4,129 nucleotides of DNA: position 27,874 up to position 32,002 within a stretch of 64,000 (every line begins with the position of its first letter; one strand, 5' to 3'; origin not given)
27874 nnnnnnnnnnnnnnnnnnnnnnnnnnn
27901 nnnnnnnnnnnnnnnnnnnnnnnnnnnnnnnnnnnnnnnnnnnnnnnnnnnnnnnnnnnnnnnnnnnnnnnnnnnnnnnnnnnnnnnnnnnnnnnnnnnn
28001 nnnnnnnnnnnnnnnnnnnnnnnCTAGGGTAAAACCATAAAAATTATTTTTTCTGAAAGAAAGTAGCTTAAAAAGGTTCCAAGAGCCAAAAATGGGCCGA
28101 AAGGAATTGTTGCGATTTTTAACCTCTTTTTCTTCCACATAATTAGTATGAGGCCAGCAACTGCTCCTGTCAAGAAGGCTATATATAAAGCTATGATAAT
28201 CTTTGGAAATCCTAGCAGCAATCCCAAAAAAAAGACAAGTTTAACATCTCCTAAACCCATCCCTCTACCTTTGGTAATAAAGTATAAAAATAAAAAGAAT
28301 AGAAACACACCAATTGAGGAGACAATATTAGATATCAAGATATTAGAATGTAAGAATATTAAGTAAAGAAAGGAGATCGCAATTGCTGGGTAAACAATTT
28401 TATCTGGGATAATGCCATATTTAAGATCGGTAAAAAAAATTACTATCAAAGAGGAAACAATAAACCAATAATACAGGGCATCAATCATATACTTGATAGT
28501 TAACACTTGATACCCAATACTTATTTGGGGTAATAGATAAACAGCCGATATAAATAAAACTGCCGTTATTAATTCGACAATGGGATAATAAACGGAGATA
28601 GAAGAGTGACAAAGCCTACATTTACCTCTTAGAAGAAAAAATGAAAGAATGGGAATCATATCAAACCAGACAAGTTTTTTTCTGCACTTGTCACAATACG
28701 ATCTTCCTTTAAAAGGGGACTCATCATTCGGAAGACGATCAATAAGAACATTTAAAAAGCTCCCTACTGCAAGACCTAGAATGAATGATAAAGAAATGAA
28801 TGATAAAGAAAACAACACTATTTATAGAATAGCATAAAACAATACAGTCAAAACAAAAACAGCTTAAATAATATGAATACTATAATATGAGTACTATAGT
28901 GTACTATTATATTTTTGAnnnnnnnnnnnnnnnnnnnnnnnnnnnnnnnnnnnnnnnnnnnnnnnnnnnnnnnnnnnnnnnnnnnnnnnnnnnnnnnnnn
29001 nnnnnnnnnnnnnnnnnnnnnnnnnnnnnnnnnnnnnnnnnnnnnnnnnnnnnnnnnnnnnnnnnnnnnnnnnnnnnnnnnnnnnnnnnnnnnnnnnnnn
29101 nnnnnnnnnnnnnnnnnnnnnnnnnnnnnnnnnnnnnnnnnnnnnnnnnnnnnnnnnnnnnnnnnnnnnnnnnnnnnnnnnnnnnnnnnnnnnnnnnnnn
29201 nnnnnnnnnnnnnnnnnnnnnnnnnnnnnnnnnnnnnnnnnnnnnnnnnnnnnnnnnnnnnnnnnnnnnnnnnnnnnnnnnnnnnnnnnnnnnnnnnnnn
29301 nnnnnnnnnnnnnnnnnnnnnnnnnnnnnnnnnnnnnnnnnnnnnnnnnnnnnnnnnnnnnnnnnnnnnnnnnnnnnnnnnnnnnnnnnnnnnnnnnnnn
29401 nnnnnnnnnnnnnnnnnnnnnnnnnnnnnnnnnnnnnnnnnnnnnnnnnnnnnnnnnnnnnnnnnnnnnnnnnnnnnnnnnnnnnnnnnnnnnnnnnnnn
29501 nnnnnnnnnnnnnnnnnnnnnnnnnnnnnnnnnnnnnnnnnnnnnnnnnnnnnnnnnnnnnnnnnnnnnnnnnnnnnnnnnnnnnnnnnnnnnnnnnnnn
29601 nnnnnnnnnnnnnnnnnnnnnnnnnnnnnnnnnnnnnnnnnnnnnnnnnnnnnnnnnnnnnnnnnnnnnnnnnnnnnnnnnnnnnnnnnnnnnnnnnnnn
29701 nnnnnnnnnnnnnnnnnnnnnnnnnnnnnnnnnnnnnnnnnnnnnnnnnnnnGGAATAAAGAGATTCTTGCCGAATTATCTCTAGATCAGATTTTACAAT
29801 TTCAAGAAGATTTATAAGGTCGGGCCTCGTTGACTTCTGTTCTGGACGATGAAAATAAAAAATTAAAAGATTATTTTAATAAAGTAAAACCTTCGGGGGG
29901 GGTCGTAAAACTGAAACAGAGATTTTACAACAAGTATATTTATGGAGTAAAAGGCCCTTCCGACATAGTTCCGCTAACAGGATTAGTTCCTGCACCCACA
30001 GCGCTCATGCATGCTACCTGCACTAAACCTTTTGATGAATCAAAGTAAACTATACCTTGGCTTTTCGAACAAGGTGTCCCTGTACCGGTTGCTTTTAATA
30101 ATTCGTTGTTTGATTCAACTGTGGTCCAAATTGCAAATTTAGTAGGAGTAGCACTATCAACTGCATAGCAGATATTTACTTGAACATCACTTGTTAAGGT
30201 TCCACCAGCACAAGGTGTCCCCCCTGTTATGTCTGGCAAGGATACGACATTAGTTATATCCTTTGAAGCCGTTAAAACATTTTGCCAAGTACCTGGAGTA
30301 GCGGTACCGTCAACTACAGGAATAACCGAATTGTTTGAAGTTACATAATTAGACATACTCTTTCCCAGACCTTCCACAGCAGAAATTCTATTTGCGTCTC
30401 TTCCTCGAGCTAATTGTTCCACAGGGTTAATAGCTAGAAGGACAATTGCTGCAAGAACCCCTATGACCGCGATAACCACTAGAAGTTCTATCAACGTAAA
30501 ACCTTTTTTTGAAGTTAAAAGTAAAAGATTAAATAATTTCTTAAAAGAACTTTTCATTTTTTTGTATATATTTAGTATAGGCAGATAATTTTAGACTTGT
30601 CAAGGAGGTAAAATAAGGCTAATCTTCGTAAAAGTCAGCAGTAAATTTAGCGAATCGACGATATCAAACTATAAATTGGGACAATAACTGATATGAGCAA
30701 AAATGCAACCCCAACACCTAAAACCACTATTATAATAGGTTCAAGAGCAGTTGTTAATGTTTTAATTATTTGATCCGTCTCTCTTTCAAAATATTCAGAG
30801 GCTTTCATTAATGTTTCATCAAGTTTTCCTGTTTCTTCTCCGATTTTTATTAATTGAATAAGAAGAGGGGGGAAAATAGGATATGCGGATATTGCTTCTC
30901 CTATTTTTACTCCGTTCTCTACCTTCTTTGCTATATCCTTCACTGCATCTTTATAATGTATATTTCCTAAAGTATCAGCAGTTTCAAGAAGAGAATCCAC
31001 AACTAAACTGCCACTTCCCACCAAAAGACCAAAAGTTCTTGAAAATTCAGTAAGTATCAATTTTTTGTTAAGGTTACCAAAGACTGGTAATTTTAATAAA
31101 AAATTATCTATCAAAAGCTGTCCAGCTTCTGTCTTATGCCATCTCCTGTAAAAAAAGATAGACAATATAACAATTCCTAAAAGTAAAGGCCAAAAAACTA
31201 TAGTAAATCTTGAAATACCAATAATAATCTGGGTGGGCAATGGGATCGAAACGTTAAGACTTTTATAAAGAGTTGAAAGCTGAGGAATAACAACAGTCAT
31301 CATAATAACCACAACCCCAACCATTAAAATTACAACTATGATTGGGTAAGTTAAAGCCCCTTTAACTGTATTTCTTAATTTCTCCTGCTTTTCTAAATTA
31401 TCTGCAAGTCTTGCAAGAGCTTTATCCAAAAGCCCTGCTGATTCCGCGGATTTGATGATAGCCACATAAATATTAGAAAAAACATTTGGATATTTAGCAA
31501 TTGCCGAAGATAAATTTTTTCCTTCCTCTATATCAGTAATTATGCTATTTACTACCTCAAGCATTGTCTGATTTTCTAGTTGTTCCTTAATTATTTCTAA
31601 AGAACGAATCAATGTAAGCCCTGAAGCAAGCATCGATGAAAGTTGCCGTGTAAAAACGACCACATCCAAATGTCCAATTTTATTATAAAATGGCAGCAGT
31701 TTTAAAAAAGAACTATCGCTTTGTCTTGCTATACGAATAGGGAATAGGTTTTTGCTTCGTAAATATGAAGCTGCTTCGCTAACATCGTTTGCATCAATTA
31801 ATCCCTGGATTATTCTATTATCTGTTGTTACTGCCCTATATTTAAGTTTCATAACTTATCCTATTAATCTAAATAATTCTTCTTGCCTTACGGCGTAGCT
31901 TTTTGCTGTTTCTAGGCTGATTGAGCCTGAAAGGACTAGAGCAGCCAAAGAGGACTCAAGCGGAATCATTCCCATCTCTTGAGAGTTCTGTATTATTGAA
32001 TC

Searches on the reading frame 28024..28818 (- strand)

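Call 60: search_protein_families(library=pfam, proteins=[window:28024-28818:-], max_evalue=0.01)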
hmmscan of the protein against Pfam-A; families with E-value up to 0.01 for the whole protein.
window:28024-28818:- (264 aa): 2 families
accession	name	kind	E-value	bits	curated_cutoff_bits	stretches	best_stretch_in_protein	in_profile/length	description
PF06750.18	A24_N_bact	-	1.1e-30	106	23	1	13-94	1-82/84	Bacterial Peptidase A24 N-terminal domain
PF01478.23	Peptidase_A24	-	2.1e-16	60.7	26.5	1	118-222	1-103/104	Type IV leader peptidase family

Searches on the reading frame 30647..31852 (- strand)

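Call 60: search_protein_families(library=pfam, proteins=[window:30647-31852:-], max_evalue=0.01)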
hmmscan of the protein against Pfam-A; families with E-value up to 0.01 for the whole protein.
window:30647-31852:- (401 aa): 2 families
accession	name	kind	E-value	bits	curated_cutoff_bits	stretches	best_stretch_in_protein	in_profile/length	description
PF00482.28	T2SSF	-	3.8e-58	195.3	25.2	2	67-190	1-125/125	Type II secretion system (T2SS), protein F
PF20990.2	DUF2207_C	-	0.0019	18.4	33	0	136-249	102-201/247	Predicted membrane protein (DUF2207) C-terminal domain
